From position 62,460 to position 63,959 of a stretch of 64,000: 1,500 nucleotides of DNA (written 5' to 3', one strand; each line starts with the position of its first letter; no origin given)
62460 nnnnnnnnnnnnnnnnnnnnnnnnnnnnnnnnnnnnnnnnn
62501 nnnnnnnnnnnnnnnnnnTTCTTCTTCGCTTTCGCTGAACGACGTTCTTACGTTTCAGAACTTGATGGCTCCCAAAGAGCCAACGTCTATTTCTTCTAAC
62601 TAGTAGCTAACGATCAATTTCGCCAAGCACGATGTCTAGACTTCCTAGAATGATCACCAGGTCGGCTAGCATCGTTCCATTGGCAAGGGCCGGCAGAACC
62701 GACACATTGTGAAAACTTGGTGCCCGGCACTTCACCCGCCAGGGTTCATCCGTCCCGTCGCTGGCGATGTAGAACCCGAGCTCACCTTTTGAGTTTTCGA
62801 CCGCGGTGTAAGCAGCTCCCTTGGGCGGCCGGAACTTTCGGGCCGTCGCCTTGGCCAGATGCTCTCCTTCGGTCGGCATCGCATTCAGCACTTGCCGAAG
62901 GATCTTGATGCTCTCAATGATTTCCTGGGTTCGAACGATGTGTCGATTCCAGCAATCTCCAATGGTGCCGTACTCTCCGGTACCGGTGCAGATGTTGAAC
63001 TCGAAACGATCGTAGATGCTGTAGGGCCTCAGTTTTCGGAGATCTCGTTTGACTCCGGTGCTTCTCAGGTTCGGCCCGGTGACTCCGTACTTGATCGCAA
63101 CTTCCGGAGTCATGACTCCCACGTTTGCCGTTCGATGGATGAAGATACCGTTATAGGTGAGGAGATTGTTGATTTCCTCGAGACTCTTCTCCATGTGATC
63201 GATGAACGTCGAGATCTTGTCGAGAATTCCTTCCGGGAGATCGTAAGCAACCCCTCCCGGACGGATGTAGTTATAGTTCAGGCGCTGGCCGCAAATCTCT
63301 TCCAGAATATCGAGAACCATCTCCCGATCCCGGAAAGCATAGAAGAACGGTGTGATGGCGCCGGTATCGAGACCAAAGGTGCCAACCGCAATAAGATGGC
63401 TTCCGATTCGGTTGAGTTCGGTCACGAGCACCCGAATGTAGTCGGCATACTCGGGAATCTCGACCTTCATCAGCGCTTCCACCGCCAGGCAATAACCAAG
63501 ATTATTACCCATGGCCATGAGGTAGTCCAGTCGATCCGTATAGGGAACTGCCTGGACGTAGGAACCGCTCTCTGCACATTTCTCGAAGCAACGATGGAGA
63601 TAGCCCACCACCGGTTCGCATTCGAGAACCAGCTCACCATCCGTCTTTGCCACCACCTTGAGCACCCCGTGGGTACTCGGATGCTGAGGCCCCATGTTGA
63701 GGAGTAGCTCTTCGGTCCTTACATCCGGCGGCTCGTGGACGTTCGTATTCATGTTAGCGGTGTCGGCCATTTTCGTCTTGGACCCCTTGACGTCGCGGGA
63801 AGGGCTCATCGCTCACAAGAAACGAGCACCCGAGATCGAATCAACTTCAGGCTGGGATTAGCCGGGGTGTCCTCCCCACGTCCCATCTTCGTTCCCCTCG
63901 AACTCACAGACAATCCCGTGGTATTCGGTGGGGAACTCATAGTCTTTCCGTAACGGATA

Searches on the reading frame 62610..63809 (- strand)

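Call 32: search_protein_families(library=pfam, proteins=[window:62610-63809:-], max_evalue=0.0001)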
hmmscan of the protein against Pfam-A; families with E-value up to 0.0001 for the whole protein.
window:62610-63809:- (400 aa): 1 family
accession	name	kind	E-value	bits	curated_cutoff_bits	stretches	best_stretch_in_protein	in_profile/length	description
PF00346.24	Complex1_49kDa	-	1.9e-94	316.2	24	2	148-320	1-167/271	Respiratory-chain NADH dehydrogenase, 49 Kd subunit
